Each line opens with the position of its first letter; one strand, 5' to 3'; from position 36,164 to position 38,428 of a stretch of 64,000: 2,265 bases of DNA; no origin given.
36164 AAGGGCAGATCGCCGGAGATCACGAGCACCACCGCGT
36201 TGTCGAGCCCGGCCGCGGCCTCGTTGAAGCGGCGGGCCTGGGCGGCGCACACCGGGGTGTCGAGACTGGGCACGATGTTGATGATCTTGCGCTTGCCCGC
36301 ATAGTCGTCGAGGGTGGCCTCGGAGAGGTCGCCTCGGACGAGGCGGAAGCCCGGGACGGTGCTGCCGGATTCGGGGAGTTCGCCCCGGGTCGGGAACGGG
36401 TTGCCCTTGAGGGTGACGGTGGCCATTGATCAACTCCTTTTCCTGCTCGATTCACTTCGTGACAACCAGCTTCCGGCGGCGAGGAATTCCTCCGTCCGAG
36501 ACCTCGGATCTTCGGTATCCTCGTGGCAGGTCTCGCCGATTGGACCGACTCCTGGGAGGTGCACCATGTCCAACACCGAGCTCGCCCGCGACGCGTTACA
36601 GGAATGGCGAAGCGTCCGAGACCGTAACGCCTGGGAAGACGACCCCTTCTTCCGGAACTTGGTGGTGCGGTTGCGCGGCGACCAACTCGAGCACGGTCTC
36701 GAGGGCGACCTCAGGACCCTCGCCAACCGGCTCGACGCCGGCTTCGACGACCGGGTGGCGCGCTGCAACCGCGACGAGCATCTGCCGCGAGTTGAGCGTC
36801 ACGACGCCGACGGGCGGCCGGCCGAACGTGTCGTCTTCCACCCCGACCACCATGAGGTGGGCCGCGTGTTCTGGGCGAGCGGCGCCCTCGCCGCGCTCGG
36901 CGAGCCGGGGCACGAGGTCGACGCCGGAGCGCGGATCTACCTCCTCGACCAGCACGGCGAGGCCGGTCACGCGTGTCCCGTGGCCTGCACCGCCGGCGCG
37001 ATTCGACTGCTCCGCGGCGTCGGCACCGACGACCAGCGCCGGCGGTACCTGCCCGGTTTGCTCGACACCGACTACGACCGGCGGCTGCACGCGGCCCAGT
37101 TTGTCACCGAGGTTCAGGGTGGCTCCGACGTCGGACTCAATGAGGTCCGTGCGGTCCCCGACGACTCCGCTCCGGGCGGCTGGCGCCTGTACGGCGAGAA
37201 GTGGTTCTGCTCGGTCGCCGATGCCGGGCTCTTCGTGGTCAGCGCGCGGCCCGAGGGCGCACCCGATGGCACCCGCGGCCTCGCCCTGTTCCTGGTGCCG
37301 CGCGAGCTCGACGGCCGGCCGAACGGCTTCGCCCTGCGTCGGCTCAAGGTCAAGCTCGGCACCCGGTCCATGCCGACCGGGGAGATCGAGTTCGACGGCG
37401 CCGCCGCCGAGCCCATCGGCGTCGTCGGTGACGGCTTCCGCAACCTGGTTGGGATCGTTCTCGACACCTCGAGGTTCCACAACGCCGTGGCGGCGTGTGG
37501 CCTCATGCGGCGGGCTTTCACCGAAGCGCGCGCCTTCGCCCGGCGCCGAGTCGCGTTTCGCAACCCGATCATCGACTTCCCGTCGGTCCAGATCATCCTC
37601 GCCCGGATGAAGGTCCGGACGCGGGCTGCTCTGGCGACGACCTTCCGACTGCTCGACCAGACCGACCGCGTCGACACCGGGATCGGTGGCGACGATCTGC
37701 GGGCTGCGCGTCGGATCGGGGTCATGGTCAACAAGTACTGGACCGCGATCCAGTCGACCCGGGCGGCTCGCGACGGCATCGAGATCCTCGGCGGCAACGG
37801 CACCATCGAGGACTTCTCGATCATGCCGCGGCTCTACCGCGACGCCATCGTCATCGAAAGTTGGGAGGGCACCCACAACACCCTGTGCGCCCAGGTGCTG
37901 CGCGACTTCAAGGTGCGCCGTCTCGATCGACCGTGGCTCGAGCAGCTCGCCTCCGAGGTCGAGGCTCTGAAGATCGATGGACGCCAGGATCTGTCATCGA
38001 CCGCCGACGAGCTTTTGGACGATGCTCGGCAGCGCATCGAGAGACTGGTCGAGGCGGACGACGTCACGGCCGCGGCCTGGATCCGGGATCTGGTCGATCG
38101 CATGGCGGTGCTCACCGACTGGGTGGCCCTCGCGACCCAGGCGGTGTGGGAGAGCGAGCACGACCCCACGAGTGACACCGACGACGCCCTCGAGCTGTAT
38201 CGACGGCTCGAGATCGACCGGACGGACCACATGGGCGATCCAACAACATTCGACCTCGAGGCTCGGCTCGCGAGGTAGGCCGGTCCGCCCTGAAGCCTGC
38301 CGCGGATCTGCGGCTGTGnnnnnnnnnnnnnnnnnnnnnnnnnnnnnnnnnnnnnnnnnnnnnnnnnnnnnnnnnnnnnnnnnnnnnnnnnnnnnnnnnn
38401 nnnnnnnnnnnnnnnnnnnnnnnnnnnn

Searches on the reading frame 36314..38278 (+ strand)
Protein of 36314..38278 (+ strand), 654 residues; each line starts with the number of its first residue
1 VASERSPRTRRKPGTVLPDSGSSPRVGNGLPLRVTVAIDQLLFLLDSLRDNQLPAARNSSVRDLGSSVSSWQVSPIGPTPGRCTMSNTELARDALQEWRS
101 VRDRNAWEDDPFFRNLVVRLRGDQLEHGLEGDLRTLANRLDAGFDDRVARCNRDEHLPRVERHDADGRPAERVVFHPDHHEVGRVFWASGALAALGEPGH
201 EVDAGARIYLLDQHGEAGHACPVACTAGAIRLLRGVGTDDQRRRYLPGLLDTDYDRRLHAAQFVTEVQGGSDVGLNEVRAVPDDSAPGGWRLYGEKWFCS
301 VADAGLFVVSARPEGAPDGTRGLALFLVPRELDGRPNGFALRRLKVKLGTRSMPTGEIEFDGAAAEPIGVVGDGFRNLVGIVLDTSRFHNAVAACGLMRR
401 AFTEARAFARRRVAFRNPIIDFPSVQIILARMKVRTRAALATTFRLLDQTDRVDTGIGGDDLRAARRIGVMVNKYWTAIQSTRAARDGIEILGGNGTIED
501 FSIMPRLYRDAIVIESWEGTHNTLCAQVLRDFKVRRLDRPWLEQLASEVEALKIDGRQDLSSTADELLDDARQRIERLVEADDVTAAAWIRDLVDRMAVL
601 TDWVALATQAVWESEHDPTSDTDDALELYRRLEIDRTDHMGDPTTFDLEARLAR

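Call 39: search_protein_families(library=pfam, proteins=[window:36314-38278:+], max_evalue=0.001)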
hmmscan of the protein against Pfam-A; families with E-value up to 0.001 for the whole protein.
window:36314-38278:+ (654 aa): 4 families
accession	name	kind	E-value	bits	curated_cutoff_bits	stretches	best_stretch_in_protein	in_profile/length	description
PF00441.29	Acyl-CoA_dh_1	-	1.1e-24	87.7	22.4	1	372-530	1-147/150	Acyl-CoA dehydrogenase, C-terminal domain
PF02770.24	Acyl-CoA_dh_M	-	1.9e-16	60.5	33.3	1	263-362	3-96/97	Acyl-CoA dehydrogenase, middle domain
PF18158.6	AidB_N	-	1.7e-14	54.6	22.9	1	100-255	5-155/156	Adaptive response protein AidB N-terminal domain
PF08028.16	Acyl-CoA_dh_2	-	5.9e-10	40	22.7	1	391-520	4-132/134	Acyl-CoA dehydrogenase, C-terminal domain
